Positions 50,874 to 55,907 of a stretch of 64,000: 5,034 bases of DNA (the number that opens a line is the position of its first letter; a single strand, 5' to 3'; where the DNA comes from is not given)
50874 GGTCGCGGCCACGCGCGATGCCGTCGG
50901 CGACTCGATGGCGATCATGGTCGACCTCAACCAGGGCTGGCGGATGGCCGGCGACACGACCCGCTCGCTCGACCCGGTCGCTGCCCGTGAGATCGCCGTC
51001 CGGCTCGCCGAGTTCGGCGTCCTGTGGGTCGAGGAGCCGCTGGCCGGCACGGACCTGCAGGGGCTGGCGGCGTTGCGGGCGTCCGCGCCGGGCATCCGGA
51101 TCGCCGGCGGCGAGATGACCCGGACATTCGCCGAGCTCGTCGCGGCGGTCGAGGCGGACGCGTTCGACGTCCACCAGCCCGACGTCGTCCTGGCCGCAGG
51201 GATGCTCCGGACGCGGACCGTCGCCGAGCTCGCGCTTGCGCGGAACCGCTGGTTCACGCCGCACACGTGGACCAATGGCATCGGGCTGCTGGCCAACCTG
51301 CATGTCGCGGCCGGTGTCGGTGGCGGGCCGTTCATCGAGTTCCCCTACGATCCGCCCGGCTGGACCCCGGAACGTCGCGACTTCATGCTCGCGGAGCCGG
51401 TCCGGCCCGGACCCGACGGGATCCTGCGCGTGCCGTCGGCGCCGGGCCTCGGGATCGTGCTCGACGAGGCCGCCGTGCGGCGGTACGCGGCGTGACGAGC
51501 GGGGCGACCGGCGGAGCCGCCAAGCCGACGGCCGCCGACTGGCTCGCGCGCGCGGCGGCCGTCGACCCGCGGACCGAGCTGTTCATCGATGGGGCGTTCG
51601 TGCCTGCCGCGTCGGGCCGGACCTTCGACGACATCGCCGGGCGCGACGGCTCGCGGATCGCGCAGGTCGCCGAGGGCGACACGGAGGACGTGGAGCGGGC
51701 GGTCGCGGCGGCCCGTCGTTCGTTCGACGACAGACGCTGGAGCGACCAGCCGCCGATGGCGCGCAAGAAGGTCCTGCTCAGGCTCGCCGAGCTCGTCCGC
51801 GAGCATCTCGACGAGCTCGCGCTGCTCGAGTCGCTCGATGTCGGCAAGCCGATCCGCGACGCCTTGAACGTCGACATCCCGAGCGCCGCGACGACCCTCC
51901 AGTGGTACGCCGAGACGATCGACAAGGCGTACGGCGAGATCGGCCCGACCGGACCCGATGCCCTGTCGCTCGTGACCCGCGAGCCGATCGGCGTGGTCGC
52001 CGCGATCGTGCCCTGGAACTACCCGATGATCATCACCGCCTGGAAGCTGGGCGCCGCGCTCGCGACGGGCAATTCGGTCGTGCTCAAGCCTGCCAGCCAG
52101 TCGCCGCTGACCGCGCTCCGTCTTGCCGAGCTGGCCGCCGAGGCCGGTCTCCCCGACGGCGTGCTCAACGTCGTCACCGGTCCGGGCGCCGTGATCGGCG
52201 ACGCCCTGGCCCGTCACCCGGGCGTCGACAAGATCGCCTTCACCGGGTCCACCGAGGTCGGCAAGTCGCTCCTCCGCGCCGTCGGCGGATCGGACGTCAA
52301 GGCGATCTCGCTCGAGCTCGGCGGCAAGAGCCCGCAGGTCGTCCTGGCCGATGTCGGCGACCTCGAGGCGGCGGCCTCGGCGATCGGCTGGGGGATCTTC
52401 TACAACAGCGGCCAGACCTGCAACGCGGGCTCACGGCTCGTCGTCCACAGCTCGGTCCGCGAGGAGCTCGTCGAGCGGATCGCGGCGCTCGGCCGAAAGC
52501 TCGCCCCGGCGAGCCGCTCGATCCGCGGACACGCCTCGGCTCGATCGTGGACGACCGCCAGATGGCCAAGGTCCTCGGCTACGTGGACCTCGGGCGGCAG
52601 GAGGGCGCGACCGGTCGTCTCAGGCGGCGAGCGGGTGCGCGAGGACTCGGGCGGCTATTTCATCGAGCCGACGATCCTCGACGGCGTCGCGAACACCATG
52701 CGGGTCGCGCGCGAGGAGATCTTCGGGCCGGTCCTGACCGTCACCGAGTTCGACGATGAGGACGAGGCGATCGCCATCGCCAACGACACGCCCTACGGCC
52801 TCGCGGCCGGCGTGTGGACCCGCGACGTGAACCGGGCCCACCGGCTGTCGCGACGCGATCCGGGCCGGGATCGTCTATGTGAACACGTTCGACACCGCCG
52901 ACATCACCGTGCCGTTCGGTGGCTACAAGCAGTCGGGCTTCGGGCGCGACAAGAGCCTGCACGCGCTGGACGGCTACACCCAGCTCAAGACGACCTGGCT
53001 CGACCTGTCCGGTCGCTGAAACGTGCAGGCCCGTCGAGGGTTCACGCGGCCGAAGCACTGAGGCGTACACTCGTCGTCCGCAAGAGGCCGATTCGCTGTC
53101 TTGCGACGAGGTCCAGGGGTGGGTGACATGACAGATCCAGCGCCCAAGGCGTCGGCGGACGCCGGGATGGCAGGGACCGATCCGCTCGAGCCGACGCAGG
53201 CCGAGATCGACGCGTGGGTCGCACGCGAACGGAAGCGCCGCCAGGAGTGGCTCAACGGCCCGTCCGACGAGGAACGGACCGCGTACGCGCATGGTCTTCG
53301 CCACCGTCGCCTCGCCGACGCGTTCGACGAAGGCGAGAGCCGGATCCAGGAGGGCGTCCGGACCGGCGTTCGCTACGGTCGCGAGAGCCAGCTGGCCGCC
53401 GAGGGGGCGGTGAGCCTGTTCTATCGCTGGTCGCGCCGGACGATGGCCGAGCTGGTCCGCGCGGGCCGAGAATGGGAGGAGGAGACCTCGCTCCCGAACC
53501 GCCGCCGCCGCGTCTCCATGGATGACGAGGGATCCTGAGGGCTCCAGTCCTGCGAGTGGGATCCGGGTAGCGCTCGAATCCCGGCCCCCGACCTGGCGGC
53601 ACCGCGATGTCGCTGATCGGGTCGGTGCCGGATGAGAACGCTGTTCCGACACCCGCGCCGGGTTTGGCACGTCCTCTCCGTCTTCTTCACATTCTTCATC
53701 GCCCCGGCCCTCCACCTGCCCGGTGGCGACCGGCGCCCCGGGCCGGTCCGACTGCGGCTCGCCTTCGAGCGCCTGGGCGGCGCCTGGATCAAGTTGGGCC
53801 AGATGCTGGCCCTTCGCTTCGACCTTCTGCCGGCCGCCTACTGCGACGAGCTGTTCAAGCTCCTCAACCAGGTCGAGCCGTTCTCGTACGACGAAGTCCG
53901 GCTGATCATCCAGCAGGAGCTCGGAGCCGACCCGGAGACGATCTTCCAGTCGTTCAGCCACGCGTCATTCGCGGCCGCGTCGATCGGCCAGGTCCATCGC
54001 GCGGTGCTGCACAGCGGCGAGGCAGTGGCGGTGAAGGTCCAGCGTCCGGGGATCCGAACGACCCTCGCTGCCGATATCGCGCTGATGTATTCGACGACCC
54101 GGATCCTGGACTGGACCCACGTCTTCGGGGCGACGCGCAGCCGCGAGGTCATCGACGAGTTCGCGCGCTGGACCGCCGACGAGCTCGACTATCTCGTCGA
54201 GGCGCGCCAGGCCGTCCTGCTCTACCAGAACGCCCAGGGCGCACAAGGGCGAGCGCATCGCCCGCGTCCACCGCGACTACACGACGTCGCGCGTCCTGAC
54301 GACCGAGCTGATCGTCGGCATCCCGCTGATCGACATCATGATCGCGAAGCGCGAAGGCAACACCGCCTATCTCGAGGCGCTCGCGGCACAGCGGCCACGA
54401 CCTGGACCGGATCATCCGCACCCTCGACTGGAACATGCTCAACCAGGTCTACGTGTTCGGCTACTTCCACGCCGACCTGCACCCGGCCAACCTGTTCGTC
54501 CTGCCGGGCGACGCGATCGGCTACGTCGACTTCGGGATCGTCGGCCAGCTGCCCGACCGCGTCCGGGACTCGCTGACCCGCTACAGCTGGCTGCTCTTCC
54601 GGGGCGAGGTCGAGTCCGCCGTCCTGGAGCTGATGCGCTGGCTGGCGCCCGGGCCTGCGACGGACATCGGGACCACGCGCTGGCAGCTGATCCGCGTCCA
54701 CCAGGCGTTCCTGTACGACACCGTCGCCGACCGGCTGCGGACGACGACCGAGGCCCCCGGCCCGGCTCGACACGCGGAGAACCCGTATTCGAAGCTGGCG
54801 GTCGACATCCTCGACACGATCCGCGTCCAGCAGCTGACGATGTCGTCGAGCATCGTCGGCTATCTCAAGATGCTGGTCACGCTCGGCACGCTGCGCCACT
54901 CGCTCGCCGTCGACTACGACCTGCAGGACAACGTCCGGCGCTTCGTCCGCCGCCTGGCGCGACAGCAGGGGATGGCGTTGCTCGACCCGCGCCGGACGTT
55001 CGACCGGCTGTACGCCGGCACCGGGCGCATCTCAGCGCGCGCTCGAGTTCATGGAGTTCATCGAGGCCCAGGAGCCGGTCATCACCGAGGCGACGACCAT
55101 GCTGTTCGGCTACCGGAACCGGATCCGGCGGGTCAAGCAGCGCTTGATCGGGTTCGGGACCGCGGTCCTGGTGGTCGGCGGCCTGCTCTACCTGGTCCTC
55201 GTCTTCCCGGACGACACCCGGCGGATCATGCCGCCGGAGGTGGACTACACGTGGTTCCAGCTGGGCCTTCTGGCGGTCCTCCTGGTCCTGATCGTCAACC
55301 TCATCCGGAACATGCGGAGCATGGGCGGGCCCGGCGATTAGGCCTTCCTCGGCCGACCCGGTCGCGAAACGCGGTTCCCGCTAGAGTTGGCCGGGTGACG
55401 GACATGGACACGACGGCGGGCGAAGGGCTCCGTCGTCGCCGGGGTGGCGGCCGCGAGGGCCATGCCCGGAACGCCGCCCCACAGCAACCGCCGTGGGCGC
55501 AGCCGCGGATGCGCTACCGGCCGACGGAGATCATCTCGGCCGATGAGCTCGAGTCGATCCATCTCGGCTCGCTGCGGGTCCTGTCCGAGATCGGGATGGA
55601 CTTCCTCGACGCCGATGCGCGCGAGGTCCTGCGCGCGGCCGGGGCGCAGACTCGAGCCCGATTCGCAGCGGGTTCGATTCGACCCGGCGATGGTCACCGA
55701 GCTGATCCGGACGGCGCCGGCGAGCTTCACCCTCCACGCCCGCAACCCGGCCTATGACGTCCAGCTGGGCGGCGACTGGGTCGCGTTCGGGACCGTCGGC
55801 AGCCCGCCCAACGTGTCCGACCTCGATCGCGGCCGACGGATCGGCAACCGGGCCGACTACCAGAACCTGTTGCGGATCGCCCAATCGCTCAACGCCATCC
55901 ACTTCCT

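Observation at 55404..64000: MttB-2 heads a tightly coupled operon: DMGDH-like enzyme, amidohydrolase and SoxA-G-B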

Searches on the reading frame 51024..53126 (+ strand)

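Call 35: search_protein_families(library=pfam, proteins=[window:51024-53126:+], max_evalue=0.001)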
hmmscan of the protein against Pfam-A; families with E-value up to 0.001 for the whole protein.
window:51024-53126:+ (700 aa): 1 family
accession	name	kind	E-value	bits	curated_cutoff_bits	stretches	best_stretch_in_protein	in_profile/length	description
PF00171.27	Aldedh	-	2e-138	462.3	23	1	193-611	2-414/461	Aldehyde dehydrogenase family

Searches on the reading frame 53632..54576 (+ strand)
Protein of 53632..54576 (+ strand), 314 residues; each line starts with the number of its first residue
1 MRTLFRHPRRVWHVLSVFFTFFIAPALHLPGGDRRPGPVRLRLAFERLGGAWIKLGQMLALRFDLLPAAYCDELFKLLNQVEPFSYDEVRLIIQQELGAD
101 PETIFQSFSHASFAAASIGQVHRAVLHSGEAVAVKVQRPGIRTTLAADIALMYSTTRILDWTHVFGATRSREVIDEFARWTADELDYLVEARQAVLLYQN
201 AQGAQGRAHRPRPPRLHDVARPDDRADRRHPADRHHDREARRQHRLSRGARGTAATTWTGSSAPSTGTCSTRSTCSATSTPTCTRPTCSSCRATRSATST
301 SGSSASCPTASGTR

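Call 35: search_protein_families(library=pfam, proteins=[window:53632-54576:+], max_evalue=0.001)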
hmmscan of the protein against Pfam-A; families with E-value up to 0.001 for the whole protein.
window:53632-54576:+ (314 aa): 1 family
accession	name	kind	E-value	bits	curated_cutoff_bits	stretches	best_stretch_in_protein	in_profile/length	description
PF03109.22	ABC1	-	1.7e-34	119.5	22.9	1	76-202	1-125/244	ABC1 atypical kinase-like domain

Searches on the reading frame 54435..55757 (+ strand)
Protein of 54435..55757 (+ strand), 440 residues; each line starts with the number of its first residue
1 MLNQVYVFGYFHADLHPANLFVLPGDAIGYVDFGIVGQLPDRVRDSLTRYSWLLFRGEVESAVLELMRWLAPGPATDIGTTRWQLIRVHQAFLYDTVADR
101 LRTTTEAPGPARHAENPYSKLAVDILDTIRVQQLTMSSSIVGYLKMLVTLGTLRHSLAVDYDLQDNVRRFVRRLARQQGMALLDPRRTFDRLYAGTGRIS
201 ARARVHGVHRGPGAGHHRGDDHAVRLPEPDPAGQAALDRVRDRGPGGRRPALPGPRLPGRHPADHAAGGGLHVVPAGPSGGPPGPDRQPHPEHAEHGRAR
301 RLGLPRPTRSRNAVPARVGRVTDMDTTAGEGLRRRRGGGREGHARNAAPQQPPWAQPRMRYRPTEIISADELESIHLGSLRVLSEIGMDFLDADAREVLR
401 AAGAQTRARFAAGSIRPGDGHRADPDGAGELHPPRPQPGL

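Call 35: search_protein_families(library=pfam, proteins=[window:54435-55757:+], max_evalue=0.001)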
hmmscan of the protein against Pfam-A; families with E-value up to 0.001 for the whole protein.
window:54435-55757:+ (440 aa): 2 families
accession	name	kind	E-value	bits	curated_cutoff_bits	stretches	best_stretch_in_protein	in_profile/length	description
PF06253.16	MTTB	-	3.2e-10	39.1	25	1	335-406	1-73/500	Trimethylamine methyltransferase (MTTB)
PF03109.22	ABC1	-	6.4e-09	35.7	22.9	1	2-52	180-230/244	ABC1 atypical kinase-like domain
